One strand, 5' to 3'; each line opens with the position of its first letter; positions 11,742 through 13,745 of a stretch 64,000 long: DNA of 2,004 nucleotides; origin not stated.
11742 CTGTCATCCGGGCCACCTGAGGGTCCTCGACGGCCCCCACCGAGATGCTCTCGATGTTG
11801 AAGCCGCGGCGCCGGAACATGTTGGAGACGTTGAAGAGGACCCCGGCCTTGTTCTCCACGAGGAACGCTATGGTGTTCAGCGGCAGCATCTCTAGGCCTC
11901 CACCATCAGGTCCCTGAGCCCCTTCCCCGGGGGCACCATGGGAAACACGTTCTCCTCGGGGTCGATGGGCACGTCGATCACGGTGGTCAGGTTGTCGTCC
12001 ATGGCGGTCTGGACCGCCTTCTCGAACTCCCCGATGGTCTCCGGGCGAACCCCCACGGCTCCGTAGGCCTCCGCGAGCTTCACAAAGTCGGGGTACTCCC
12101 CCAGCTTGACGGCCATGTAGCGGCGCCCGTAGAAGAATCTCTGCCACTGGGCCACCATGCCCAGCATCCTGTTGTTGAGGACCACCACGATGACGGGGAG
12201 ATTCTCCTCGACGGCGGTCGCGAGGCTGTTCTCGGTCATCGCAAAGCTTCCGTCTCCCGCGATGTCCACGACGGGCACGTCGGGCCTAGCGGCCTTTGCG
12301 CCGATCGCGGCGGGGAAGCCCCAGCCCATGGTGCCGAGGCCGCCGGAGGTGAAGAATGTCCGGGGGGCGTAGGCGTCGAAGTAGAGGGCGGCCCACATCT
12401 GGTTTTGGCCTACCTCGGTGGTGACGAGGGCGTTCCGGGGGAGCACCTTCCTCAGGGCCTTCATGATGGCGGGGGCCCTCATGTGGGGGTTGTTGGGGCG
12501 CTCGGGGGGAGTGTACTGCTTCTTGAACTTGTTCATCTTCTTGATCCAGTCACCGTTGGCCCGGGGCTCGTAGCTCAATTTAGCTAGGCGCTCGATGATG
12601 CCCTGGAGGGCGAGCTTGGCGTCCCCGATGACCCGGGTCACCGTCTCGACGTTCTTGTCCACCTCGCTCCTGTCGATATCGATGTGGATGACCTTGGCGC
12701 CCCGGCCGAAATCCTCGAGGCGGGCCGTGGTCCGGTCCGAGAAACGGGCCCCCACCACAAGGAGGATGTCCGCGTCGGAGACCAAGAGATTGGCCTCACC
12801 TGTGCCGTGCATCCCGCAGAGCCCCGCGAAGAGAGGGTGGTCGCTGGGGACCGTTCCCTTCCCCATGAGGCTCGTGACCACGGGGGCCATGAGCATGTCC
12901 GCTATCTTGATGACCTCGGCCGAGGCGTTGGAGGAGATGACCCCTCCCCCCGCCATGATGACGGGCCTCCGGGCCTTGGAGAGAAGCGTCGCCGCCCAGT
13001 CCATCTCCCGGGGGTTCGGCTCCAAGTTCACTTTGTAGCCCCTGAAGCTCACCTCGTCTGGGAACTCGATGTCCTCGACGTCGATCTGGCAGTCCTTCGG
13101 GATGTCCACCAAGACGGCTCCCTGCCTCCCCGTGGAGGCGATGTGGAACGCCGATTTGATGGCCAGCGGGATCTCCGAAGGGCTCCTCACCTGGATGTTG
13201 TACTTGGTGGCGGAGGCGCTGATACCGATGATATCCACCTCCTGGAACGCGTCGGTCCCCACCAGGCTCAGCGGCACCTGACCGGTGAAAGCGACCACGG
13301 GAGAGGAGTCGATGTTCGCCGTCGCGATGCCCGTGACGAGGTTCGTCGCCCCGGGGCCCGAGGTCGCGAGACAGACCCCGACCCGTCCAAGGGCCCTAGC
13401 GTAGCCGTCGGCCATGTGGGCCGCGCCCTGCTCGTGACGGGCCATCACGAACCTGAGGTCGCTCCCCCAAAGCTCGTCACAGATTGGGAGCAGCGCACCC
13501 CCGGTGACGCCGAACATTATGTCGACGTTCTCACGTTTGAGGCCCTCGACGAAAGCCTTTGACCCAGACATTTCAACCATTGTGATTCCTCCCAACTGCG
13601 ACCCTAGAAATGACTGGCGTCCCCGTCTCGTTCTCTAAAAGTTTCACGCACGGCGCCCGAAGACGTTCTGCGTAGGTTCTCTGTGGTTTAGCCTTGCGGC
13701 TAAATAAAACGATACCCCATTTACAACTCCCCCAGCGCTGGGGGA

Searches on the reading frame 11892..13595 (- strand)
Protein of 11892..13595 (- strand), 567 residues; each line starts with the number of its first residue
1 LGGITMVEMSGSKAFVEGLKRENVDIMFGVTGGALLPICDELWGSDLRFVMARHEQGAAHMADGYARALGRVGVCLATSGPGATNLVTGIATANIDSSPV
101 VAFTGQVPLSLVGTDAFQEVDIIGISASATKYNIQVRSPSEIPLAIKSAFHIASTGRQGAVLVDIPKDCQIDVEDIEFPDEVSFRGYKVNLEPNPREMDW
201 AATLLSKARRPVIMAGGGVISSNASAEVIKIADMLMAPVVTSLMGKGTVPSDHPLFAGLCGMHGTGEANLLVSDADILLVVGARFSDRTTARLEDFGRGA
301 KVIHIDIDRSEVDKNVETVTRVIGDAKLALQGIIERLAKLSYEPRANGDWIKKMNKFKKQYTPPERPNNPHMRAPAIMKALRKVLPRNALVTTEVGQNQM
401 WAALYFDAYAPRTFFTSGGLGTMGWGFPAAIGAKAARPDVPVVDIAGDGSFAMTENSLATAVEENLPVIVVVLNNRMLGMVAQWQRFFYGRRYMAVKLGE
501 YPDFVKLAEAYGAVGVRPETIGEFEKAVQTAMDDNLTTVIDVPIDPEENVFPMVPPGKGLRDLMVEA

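Call 11: search_protein_families(library=ncbifam, proteins=[window:11892-13595:-])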
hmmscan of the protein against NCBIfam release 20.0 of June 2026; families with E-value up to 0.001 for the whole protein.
window:11892-13595:- (567 aa): 56 families (the best 25 are shown)
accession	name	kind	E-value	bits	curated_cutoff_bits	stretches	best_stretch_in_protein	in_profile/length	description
TIGR00118.1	acolac_lg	equivalog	2.2e-215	716.4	538.35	1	9-564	1-554/557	biosynthetic-type acetolactate synthase large subunit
NF004710.0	PRK06048.1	equivalog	4.2e-215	715.5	976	1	6-564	5-557/561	acetolactate synthase large subunit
NF004919.0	PRK06276.1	equivalog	1.8e-212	706.8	866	1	9-566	1-559/582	acetolactate synthase large subunit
NF005824.0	PRK07710.1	equivalog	2.9e-182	607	976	1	8-563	16-567/573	acetolactate synthase large subunit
NF005860.0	PRK07789.1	equivalog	9.7e-180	598.9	881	1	6-564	31-598/615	acetolactate synthase large subunit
NF005228.0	PRK06725.1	equivalog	1.1e-179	598.3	991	1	6-564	13-565/571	acetolactate synthase large subunit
NF006319.0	PRK08527.1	equivalog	1.2e-179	598.4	905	1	6-566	1-560/565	acetolactate synthase large subunit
NF005651.0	PRK07418.1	subfamily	1.4e-177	591.7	942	1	7-561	17-576/617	acetolactate synthase large subunit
NF005039.0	PRK06456.1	equivalog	1.5e-176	588.3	868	1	10-565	3-565/572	acetolactate synthase large subunit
NF006524.0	PRK08978.1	equivalog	3.9e-171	570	738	1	9-564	1-544/548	acetolactate synthase 2 catalytic subunit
NF006581.0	PRK09107.1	equivalog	1.1e-163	545.8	974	1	8-565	10-574/595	acetolactate synthase 3 large subunit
NF005058.0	PRK06466.1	equivalog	1.8e-159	531.9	951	1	7-565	2-568/574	acetolactate synthase 3 large subunit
NF006016.1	PRK08155.1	equivalog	6.6e-159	529.9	870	1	8-562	2-550/554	acetolactate synthase large subunit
NF005409.0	PRK06965.1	equivalog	3.6e-154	514.4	1035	1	7-565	19-582/587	acetolactate synthase 3 catalytic subunit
NF005364.0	PRK06882.1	equivalog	3e-153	511.3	1083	1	6-565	1-566/574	acetolactate synthase 3 large subunit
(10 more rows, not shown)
